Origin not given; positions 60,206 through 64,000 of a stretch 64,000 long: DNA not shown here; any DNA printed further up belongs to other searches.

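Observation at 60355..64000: Giant purine-rich exon of an unidentified acidic low-complexity protein, absent from the ORF track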

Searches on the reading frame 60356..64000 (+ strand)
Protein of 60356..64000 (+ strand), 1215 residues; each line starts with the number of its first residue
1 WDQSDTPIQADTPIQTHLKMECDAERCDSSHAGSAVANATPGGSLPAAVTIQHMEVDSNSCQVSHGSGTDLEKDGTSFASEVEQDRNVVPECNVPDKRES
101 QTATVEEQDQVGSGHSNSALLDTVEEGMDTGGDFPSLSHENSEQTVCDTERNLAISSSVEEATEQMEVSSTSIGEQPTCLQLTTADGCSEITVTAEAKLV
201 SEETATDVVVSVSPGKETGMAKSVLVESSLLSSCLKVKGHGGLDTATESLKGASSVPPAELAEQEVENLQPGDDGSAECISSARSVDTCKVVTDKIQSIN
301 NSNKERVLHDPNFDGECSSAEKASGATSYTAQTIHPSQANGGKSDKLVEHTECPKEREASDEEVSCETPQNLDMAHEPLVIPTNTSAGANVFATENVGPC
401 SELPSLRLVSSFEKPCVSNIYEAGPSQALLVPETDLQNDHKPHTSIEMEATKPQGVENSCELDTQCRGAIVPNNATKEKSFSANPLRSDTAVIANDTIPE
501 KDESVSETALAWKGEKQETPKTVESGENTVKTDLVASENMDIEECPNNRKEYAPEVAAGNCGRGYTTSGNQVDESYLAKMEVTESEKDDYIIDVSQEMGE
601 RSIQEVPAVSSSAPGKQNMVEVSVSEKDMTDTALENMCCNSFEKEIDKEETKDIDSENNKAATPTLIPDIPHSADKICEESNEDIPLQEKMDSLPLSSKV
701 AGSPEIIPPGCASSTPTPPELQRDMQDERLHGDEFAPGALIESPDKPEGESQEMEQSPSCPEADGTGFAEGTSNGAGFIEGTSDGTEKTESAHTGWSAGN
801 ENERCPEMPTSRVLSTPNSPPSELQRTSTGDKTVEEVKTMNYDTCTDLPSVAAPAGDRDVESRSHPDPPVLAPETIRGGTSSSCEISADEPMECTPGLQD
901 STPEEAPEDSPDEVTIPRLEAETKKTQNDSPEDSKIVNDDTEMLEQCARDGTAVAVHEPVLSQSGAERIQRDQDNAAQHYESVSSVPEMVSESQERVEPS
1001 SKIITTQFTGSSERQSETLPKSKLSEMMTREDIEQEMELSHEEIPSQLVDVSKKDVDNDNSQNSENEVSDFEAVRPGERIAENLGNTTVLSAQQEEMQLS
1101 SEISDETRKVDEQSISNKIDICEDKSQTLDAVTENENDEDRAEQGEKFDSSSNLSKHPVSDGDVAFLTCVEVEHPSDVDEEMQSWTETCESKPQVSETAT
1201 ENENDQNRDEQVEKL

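Call 6: search_protein_families(library=pfam, proteins=[window:60356-64000:+], max_evalue=1)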
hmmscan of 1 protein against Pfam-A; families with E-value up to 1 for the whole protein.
window:60356-64000:+ (1215 aa): 0 families
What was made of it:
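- On C2H2 (Krueppel-type) zinc-finger proteins, Pfam PF00096/PF13894/PF13465: The window part itself has no Pfam hit (call 6).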

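Call 7: find_homologous_proteins(query=window:60356-64000:+)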
Query window:60356-64000:+: 8000 candidates shared short words with the query, none scored E <= 0.001.

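Call 21: search_solved_structures(query=window:60356-64000:+, max_evalue=1)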
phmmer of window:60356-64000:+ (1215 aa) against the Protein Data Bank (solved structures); distinct sequences matched with E-value up to 1: 0.
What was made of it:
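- On Intrinsically disordered acidic region: No Pfam or PDB relatives (calls 6, 21).
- Closest known: Acidic transcriptional activation domains and acidic histone-binding disordered regions. Different: No activation or histone-binding assay exists, and no shared sequence motif was found (Pfam 0 hits, call 6; PDB 0 hits, call 21).
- No Pfam family (call 6) and no PDB relative (call 21).
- Tried and rejected: Homology with the window exon: Pfam (call 6), PDB sequences (call 21) and find_homologous_proteins (call 7) all gave nothing.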

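Call 24: search_protein_representatives(protein=window:60356-63955:+)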
Query: 1200 residues. Proteins with E-value up to 0.001 (for the whole library): 1; up to 1e-10: 1; up to 1e-30: 1. The best 1 are listed.
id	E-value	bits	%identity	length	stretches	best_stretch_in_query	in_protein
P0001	0.0e+00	2014.5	81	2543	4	111-1200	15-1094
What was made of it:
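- No homologue exists outside Diadema for the first 1200 aa (call 24).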

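Call 26: search_protein_families(library=pfam, proteins=[P0001], max_evalue=0.1)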
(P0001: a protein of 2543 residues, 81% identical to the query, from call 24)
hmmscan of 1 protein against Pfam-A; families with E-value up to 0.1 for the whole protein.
P0001 (2543 aa): 8 families
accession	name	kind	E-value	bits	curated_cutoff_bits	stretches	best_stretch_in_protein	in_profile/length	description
PF13894.12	zf-C2H2_4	-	6.1e-16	58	27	3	2483-2505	1-23/24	C2H2-type zinc finger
PF12171.14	zf-C2H2_jaz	-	4e-14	52.8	22.6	2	2483-2504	2-23/27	Zinc-finger double-stranded RNA-binding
PF00096.32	zf-C2H2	-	6.7e-14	51.9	25.2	3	2483-2505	1-23/23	Zinc finger, C2H2 type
PF13465.12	zf-H2C2_2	-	3e-13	49.7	40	3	2442-2466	2-26/26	Zinc-finger double domain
PF12874.13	zf-met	-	0.00027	21.6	21.2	1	2483-2505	1-23/25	Zinc-finger of C2H2 type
PF23107.1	Zf-C2H2_ZNF451_C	-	0.0011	20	30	1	2315-2335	38-58/59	Two consecutive Zinc fingers C2H2 type, ZNF451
PF23611.1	zf-C2H2_16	-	0.01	16.3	27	0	2455-2480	1-26/26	C2H2 zinc finger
PF13912.12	zf-C2H2_6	-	0.041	14.3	25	1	2483-2505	2-24/27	C2H2-type zinc finger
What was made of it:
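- On C2H2 (Krueppel-type) zinc-finger proteins, Pfam PF00096/PF13894/PF13465: In the D. setosum orthologue P0001, zf-C2H2_4 scores 58 bits (cut-off 27), zf-C2H2 51.9 (25.2) and zf-H2C2_2 49.7 (40) (call 26).
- Pfam finds C2H2 fingers in the orthologue (zf-C2H2_4 6e-16, zf-C2H2 7e-14, zf-H2C2_2 3e-13; call 26).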

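Call 27: list_cluster_members(proteins=[P0001])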
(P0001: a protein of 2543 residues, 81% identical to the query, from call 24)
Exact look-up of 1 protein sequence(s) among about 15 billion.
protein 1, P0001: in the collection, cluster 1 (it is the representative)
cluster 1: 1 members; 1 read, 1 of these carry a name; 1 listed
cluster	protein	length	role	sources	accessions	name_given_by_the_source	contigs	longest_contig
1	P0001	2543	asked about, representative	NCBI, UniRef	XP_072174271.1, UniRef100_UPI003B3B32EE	uncharacterized protein [Diadema setosum] | uncharacterized protein n=1 Tax=Diadema setosum TaxID=31175 RepID=UPI003B3B32EE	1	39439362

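Call 28: find_encoding_contigs(protein=P0001, flank=10000, max_places=4)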
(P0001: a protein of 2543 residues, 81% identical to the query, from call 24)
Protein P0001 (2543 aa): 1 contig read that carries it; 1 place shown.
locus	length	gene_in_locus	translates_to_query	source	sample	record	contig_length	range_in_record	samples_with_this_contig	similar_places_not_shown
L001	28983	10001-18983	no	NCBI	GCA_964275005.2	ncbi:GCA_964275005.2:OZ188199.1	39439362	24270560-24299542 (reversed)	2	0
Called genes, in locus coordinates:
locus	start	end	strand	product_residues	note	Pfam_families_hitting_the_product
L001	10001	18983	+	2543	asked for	PF00096:zf-C2H2 (faint), PF13894:zf-C2H2_4 (faint), PF12171:zf-C2H2_jaz (faint), PF13465:zf-H2C2_2 (weak)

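Call 39: find_homologous_proteins(query=P0001, max_evalue=0.00001)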
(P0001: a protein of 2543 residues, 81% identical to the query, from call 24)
Query P0001 (2543 aa): 4 proteins with E <= 0.00001 among 8000 candidates.
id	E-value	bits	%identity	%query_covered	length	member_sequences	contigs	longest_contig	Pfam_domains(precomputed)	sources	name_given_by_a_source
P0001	0.0e+0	5574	100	100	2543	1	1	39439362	PF13894.13,PF13465.13,PF00096.33,PF12171.15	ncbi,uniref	ncbi:uncharacterized protein [Diadema setosum]|uniref:uncharacterized protein n=1 Tax=Diadema setosu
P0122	0.0e+0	4382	86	47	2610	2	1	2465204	PF13894.13,PF13465.13,PF00096.33,PF12171.15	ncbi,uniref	ncbi:uncharacterized protein [Diadema antillarum]|uniref:uncharacterized protein n=1 Tax=Diadema ant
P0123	1.2e-15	74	32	3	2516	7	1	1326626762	PF13894.13,PF13465.13,PF00096.33,PF12171.15,PF12874.14,PF23611.2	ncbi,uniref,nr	ncbi:uncharacterized protein LOC126253464 [Schistocerca nitens]|uniref:uncharacterized protein LOC12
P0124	1.9e-15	74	28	8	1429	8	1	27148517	PF13894.13,PF13465.13,PF00096.33,PF13909.13,PF12171.15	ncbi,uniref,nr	ncbi:zinc finger protein 407 [Hippoglossus hippoglossus]|uniref:zinc finger protein 407 n=1 Tax=Hipp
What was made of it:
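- Tried and rejected: The exhaustive search_protein_representatives run (call 24) found the D. setosum orthologue, and a full-length query (call 39) then found the D. antillarum protein.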

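Call 41: find_encoding_contigs(protein=P0122, flank=10000, max_places=3)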
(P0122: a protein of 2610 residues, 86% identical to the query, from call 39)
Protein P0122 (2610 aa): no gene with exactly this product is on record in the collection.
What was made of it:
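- Tried and rejected: find_encoding_contigs for P0122: no record (call 41), so the rest of the D. antillarum gene could not be read as DNA. dN/dS is therefore limited to the window part.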

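Call 43: list_cluster_members(proteins=[P0122])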
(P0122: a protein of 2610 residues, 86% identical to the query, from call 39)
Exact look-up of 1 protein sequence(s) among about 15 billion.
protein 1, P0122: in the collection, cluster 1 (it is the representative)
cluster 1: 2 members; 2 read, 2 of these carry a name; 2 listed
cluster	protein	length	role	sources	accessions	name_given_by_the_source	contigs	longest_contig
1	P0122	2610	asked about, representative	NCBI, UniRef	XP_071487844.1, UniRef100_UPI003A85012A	uncharacterized protein [Diadema antillarum] | uncharacterized protein n=1 Tax=Diadema antillarum TaxID=105358 RepID=UPI003A85012A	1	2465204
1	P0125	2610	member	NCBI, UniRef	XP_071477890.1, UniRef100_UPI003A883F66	uncharacterized protein [Diadema antillarum] | uncharacterized protein n=1 Tax=Diadema antillarum TaxID=105358 RepID=UPI003A883F66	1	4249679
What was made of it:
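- Names and accessions are in call 43. The organism is a long-spined urchin (call 43).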

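Call 62: predict_structure(protein=window:60413-64000:+)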
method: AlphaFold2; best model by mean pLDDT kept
length: 1196 residues; sequences in the alignment: 1
mean_pLDDT: 31.8   pTM: 0.24
mean pLDDT of the five models: 31.8, 30.1, 26.4, 25.6, 24.0
residues with pLDDT >= 90: 0; 70-90: 0; 50-70: 1; < 50: 1195
segments of 3 or more residues with pLDDT < 50: 1-786, 788-1196
pLDDT, mean of each block of 10 residues (from residue 1): 32 29 31 31 32 33 33 31 29 31 32 32 30 28 29 28 32 31 32 34 30 28 27 30 38 37 30 31 31 30 29 30 32 34 38 32 28 28 29 30 32 31 31 31 30 29 27 29 29 28 29 27 33 33 31 30 31 33 31 32 33 36 31 34 30 30 32 31 32 33 34 33 32 31 33 35 31 31 34 32 35 34 33 30 33 34 34 33 36 30 30 35 33 31 33 29 31 37 28 29 30 34 32 37 38 33 31 29 34 33 30 35 42 38 31 32 33 31 34 36
secondary structure, 60 per line:
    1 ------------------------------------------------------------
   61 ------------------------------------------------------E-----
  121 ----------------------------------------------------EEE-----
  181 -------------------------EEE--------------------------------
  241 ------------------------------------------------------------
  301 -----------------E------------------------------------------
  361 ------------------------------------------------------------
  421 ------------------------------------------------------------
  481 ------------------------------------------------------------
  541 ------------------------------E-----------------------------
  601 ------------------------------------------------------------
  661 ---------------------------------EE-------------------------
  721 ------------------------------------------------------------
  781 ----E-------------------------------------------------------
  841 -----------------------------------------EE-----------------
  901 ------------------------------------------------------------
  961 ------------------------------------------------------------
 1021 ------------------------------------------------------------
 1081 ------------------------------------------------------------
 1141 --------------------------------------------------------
elements in order (helices of 4 or more, strands of 3 or more residues): E173-175 E206-208
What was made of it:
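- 60355..64000 (+): First 3646 nt of giant exon 2, which runs off the window. By comparison with D. setosum the whole exon is about 7.7 kb. It encodes the acidic Glu/Ser/Thr/Asp-rich, disorder-like region. AlphaFold pLDDT 31.8 (call 62).
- On Intrinsically disordered acidic region: AlphaFold mean pLDDT 31.8, with 1195 of 1196 residues below 50 and no helices (call 62; single-sequence mode, so supportive rather than conclusive).
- AlphaFold mean pLDDT 31.8 with no helices (call 62).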
